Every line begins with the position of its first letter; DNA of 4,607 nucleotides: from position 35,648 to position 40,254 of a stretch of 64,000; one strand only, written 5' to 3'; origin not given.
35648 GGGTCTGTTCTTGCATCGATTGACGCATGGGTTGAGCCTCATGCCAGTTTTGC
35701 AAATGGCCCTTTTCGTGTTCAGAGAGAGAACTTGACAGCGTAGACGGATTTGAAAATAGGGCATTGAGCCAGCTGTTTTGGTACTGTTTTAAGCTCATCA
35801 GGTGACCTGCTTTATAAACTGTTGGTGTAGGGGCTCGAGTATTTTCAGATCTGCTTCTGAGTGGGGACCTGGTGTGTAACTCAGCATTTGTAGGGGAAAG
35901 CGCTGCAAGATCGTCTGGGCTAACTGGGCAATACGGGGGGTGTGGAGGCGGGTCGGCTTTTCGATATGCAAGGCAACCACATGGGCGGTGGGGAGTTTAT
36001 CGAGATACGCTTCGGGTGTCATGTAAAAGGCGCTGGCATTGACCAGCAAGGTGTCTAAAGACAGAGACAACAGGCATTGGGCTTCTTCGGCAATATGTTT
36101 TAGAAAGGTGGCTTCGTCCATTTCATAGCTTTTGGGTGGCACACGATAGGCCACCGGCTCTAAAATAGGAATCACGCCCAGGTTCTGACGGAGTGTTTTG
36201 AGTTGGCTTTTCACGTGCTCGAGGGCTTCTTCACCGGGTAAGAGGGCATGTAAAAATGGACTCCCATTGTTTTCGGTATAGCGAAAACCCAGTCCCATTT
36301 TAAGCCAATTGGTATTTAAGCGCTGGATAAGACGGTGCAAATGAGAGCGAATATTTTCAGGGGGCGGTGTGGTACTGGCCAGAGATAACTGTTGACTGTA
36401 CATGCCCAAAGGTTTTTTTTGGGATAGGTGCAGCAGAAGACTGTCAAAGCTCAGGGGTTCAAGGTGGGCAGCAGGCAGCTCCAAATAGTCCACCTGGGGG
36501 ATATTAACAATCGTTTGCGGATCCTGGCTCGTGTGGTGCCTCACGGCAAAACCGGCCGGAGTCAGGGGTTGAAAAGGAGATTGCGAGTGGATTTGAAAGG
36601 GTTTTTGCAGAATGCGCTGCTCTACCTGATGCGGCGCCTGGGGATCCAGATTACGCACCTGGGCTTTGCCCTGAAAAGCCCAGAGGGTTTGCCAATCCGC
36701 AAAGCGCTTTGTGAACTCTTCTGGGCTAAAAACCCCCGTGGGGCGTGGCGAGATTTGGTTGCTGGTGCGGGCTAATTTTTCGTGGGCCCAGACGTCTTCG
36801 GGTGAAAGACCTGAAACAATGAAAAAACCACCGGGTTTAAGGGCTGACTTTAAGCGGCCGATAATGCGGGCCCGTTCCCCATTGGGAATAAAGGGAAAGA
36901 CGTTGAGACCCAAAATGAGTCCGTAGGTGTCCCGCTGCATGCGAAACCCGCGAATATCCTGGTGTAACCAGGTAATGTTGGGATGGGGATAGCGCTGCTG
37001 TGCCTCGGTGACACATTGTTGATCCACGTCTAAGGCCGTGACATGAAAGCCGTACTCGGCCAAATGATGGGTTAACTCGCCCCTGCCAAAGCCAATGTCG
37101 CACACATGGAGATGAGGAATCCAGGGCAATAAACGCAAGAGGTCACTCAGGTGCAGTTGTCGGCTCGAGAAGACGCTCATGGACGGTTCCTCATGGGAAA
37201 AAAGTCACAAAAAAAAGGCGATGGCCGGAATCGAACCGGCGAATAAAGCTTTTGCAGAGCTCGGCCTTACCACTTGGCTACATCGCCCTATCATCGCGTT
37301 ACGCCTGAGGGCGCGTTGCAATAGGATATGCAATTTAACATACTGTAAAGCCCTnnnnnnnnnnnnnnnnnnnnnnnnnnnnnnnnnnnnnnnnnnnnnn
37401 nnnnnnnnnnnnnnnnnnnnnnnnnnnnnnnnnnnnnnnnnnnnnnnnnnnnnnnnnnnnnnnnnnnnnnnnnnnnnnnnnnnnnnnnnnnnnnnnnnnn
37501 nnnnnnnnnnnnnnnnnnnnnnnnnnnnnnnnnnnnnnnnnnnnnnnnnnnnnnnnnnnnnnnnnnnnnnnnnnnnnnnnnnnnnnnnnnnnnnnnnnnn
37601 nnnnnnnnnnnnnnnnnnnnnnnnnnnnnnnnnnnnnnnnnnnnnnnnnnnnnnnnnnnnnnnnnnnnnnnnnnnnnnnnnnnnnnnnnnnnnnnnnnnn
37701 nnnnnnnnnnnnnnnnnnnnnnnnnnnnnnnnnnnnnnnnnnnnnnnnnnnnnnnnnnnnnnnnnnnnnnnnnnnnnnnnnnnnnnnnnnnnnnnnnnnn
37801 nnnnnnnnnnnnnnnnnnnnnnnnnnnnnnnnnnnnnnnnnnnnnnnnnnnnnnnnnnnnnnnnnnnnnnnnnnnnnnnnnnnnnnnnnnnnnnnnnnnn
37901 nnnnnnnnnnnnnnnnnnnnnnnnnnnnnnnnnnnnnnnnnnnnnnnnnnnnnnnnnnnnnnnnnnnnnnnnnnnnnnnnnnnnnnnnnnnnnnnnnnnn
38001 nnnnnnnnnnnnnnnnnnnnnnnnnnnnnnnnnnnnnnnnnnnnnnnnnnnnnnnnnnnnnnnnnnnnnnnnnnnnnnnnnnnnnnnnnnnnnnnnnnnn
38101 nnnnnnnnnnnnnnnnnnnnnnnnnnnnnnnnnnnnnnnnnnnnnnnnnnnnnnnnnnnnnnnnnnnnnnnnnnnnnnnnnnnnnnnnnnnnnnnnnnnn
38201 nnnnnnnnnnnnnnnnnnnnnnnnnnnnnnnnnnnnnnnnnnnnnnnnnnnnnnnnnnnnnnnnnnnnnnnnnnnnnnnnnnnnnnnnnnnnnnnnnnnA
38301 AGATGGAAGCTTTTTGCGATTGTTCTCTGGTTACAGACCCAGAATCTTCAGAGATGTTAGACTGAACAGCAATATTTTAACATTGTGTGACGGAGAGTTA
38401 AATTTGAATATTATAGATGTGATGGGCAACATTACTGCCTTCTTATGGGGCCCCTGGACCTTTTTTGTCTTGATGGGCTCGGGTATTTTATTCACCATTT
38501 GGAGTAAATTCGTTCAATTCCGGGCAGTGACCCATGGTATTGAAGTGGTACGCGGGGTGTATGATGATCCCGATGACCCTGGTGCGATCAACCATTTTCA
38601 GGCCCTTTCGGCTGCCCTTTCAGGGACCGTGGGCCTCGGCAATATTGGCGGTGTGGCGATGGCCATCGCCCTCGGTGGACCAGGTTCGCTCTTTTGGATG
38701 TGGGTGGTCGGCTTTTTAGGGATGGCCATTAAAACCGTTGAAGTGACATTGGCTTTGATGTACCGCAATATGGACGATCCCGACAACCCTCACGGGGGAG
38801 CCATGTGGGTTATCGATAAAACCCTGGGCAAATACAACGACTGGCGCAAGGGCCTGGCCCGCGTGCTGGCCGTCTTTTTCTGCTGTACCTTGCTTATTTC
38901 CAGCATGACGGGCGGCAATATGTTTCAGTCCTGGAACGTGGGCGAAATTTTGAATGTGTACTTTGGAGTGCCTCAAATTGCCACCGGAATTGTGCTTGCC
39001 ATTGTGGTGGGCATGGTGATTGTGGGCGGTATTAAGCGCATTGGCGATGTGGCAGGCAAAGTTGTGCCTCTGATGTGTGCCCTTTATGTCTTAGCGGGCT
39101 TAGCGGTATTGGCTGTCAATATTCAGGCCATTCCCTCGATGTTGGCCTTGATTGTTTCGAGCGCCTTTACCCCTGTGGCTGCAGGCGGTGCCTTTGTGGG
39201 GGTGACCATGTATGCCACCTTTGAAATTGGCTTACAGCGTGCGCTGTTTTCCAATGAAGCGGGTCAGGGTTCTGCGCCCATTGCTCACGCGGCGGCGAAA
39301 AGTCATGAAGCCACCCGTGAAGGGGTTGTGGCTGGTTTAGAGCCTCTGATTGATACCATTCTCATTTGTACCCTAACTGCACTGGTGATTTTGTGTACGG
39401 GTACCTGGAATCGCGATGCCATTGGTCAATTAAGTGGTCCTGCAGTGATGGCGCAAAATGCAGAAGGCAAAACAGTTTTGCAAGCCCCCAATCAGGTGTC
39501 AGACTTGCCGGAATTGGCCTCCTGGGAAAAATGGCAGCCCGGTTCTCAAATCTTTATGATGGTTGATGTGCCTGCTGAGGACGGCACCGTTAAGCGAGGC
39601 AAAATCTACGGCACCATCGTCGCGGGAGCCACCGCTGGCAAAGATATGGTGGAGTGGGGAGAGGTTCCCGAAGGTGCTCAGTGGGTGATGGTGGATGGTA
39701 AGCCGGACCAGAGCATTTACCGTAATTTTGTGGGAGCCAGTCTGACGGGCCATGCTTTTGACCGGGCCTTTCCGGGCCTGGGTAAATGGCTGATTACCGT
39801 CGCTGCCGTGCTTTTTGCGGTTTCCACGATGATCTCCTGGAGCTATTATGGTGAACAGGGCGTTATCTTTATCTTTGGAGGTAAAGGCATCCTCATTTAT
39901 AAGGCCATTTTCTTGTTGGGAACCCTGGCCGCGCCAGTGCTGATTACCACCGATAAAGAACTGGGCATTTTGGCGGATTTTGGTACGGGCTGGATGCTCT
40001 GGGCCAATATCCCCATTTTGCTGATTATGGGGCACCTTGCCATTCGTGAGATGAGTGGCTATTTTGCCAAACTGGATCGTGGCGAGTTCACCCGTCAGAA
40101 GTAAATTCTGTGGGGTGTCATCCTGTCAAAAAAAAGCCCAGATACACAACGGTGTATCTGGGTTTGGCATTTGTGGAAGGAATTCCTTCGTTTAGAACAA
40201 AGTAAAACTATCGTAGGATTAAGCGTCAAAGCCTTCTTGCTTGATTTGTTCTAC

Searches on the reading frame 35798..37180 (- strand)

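Call 59: search_protein_families(library=ncbifam, proteins=[window:35798-37180:-], max_evalue=0.01)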
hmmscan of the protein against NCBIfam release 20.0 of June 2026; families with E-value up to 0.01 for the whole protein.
window:35798-37180:- (460 aa): 26 families (the best 25 are shown)
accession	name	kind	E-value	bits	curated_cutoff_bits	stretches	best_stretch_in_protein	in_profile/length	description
NF050167.1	MNIO_BufB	equivalog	7.4e-18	64.8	310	1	228-406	18-198/262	MNIO family bufferin maturase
NF003818.2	PRK05409.1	equivalog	2.7e-15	56.7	360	1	210-406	3-200/264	HvfB family MNIO-type RiPP peptide maturase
NF050151.1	RiPP_MNIO_ApyH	equivalog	9.5e-12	44.6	400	1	229-406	31-216/283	multinuclear non-heme iron-dependent oxidative enzyme ApyH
NF043040.1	corrin_prot_MT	hypoth_equivalog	3e-11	43.2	180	1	23-131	42-157/216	corrinoid protein-associated methyltransferase CpaM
NF000499.2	Erm23S_rRNA_broad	equivalog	2e-09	37.2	212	1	10-87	11-89/244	23S ribosomal RNA methyltransferase Erm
TIGR02021.1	BchM-ChlM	equivalog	4.1e-09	36.2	158.9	1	12-115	42-148/218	magnesium protoporphyrin IX methyltransferase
NF041820.1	daptide_MTase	equivalog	4.7e-09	36.1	175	1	25-131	39-151/243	daptide-type RiPP biosynthesis methyltransferase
NF008992.0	PRK12335.1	equivalog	1e-08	34.7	303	1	12-130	112-232/289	SAM-dependent methyltransferase TehB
TIGR01983.1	UbiG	equivalog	1.7e-08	34.1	102.95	1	22-125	49-154/228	bifunctional 2-polyprenyl-6-hydroxyphenol methylase/3-demethylubiquinol 3-O-methyltransferase UbiG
NF008405.0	PRK11207.1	equivalog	6.3e-08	32.3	218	1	12-131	20-142/198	tellurite resistance methyltransferase TehB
TIGR02072.1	BioC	equivalog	8.3e-08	32.3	184.95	1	14-130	23-140/244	malonyl-ACP O-methyltransferase BioC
TIGR00477.1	tehB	equivalog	3.6e-07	29.7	219.5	1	25-133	76-186/238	tellurite resistance methyltransferase TehB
NF041650.1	nod_mtase_NodS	equivalog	9.3e-07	28.7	300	1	26-123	42-140/190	nodulation methyltransferase NodS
NF045667.1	MTase_DVU1556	equivalog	6e-06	25.9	155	1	14-129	14-126/213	DVU_1556 family methyltransferase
TIGR00755.1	ksgA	equivalog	1.9e-05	24.1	171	1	15-80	22-88/256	16S rRNA (adenine(1518)-N(6)/adenine(1519)-N(6))-dimethyltransferase RsmA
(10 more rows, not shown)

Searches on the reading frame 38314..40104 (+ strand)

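Call 4: search_protein_families(library=pfam, proteins=[window:38314-40104:+], max_evalue=0.1)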
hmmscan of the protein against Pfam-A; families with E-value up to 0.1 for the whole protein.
window:38314-40104:+ (596 aa): 1 family
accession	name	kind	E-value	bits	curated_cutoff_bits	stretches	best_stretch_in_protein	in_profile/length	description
PF01235.23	Na_Ala_symp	-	9.2e-111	371.3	24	1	87-591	8-387/392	Sodium:alanine symporter family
